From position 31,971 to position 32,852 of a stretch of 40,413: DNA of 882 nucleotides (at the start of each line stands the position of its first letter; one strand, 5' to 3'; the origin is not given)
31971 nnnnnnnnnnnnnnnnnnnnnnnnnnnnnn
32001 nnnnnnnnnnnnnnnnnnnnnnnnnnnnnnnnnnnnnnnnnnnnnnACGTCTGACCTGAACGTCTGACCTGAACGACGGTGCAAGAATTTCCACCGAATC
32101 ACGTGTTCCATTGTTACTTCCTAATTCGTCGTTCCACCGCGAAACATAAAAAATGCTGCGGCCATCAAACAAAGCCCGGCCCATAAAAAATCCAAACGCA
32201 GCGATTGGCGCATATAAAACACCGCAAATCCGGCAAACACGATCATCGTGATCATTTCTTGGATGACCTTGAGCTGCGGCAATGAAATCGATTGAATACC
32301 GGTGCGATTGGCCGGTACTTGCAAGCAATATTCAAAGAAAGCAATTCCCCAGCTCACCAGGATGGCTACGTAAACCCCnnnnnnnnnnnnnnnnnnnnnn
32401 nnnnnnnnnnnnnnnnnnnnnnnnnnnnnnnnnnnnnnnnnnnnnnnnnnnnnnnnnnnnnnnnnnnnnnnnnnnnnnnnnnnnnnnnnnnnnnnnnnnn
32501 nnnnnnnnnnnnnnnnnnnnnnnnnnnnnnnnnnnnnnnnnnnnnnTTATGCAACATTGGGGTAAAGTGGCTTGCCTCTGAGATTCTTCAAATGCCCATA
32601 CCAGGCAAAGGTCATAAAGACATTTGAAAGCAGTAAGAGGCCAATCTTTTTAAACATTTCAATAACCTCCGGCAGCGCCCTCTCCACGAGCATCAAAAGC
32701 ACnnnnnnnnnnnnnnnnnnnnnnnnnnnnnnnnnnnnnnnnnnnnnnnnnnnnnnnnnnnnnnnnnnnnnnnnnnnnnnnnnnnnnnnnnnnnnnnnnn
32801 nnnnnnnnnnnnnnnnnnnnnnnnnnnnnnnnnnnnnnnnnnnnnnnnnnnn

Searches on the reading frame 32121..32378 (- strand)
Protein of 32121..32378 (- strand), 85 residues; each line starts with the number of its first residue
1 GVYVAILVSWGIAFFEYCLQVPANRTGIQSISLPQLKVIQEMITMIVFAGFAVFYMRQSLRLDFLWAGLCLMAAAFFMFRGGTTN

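Call 20: search_protein_families(library=pfam, proteins=[window:32121-32378:-])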
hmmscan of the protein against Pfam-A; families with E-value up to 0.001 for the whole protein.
window:32121-32378:- (85 aa): 1 family
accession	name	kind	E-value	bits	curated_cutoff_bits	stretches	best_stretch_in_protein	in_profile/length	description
PF04342.18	DMT_6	-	1.6e-30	105.9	25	1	2-79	27-104/104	Putative member of DMT superfamily (DUF486)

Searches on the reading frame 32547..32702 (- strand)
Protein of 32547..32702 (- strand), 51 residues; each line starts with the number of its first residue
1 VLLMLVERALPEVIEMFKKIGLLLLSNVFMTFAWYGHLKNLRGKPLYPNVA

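Call 20: search_protein_families(library=pfam, proteins=[window:32547-32702:-])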
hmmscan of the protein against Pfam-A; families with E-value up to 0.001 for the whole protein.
window:32547-32702:- (51 aa): 1 family
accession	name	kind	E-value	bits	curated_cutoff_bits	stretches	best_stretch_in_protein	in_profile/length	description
PF04342.18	DMT_6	-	5.7e-09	36.6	25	1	20-47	2-28/104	Putative member of DMT superfamily (DUF486)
